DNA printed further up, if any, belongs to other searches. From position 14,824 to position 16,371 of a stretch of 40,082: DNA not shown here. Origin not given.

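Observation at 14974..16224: Cryptic Hanks-type kinase fold inserted between lepA and recJ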

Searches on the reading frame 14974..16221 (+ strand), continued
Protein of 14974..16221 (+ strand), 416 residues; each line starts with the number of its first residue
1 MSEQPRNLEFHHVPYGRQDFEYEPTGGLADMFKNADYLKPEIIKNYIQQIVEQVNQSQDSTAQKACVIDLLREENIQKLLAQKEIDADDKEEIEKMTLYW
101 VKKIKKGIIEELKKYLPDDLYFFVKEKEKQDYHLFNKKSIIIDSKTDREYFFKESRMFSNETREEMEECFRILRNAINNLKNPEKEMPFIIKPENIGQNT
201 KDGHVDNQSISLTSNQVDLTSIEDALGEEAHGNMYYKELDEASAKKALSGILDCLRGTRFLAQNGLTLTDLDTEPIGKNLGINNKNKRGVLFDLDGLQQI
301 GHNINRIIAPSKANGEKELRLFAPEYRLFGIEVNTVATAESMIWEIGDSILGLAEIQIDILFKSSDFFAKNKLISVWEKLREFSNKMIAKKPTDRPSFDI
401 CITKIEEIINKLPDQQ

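Call 35: search_protein_families(library=pfam, proteins=[L010:1-834:+, L010:1975-2964:-, L011:3-845:+, P0038, P0034, P0041, P0053, P0072], max_evalue=0.01)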
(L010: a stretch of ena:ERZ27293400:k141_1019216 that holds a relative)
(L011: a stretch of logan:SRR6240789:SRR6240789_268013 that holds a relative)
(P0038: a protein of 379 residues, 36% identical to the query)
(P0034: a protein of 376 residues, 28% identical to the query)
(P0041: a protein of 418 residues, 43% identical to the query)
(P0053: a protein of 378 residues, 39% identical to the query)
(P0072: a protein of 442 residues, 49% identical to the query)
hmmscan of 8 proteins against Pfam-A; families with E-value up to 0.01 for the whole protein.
L010:1-834:+ (278 aa): 3 families
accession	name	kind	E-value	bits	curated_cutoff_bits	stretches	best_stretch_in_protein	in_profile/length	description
PF00294.29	PfkB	-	5.7e-28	98.6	25.8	1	2-255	37-299/302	pfkB family carbohydrate kinase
PF08543.17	Phos_pyr_kin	-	1.3e-05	25.2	27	1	133-236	112-222/246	Phosphomethylpyrimidine kinase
PF25118.1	EFL1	-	0.0075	17.4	30.9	0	98-176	2-79/89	Elongation factor-like GTPase 1-like domain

L010:1975-2964:- (329 aa): 4 families
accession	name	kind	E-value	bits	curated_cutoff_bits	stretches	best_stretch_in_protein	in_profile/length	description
PF02779.29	Transket_pyr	-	2.6e-38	131.8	27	1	14-180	3-172/174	Transketolase, pyrimidine binding domain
PF02780.25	Transketolase_C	-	2.6e-23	82.7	25.9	1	207-317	11-124/124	Transketolase, C-terminal domain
PF17147.9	PFOR_II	-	1.2e-07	32.5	27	1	206-291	1-89/102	Pyruvate:ferredoxin oxidoreductase core domain II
PF22613.1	Transketolase_C_1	-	4e-05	24.2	27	1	206-312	12-112/113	Transketolase-like TK C-terminal domain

L011:3-845:+ (281 aa): 3 families
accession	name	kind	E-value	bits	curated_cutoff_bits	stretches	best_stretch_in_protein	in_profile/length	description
PF00294.29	PfkB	-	2.2e-28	99.9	25.8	1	3-258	35-299/302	pfkB family carbohydrate kinase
PF08543.17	Phos_pyr_kin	-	1.3e-05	25.1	27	1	136-239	112-222/246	Phosphomethylpyrimidine kinase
PF25118.1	EFL1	-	0.0077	17.3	30.9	0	101-179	2-79/89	Elongation factor-like GTPase 1-like domain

P0038 (379 aa): 1 family
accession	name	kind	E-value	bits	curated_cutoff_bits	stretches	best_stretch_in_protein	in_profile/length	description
PF00069.31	Pkinase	-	0.0005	20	31.7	1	235-369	102-259/263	Protein kinase domain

P0034 (376 aa): 2 families
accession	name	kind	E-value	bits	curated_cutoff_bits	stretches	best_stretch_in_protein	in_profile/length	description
PF00069.31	Pkinase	-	3e-05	24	31.7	1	175-338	76-222/263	Protein kinase domain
PF17667.7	Pkinase_fungal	-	0.00073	18.8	24.1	1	203-257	285-344/387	Fungal protein kinase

P0041 (418 aa): 1 family
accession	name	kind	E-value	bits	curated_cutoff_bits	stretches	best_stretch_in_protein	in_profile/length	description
PF07714.23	PK_Tyr_Ser-Thr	-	0.0057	16.4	23.1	0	164-266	29-132/258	Protein tyrosine and serine/threonine kinase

P0053 (378 aa): 0 families

P0072 (442 aa): 0 families

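Call 68: search_protein_families(library=padloc, proteins=[window:14974-16221:+], max_evalue=0.01)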
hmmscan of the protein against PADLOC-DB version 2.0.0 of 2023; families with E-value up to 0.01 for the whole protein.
window:14974-16221:+ (416 aa): 0 families

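Call 69: search_protein_families(library=phrogs, proteins=[window:14974-16221:+], max_evalue=0.01)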
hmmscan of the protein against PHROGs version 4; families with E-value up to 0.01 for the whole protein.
window:14974-16221:+ (416 aa): 0 families

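Call 72: find_encoding_contigs(protein=P0005, flank=6000, max_places=1)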
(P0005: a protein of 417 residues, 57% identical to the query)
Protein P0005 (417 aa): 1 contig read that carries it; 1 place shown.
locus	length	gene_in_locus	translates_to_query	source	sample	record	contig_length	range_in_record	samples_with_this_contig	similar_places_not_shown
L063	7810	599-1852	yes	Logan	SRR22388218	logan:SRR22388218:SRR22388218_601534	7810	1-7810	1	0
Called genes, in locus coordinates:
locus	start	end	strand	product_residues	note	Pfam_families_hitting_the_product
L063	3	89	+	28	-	?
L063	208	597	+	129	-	-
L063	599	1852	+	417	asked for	-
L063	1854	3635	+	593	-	PF01368:DHH, PF02272:DHHA1, PF17768:RecJ_OB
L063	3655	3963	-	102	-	PF12732:YtxH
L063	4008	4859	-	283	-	-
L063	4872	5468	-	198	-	-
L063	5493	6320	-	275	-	PF00891:Methyltransf_2 (weak), PF13489:Methyltransf_23, PF07021:MetW (weak), PF13649:Methyltransf_25, PF13847:Methyltransf_31, PF08241:Methyltransf_11, PF08242:Methyltransf_12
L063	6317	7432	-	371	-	PF13439:Glyco_transf_4, PF13579:Glyco_trans_4_4, PF00534:Glycos_transf_1, PF13692:Glyco_trans_1_4, PF13524:Glyco_trans_1_2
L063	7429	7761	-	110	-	PF10066:DUF2304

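Call 73: find_encoding_contigs(protein=P0012, flank=6000, max_places=1)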
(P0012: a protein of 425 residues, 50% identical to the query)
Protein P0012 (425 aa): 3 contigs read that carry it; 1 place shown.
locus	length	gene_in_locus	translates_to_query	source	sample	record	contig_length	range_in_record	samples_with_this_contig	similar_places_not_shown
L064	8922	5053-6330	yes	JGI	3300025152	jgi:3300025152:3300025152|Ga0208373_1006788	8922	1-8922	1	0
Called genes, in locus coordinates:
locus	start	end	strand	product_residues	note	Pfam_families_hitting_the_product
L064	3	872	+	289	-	?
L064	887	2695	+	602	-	PF00009:GTP_EFTU, PF03144:GTP_EFTU_D2, PF00679:EFG_C, PF06421:LepA_C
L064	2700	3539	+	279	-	PF00892:EamA, PF03151:TPT (weak), PF00892:EamA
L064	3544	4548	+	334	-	PF00710:Asparaginase, PF17763:Asparaginase_C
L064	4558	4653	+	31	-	-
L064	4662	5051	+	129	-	-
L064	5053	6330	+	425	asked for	-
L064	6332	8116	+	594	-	PF01368:DHH, PF02272:DHHA1, PF17768:RecJ_OB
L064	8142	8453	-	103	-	PF12732:YtxH (weak)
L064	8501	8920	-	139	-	?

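Call 74: find_encoding_contigs(protein=P0013, flank=6000, max_places=1)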
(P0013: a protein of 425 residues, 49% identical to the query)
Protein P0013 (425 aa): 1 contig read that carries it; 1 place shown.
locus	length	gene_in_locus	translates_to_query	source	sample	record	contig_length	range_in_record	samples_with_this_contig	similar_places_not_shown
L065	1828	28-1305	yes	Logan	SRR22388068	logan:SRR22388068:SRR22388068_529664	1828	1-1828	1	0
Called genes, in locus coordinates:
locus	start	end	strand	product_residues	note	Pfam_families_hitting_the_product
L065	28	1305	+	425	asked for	-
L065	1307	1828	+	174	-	?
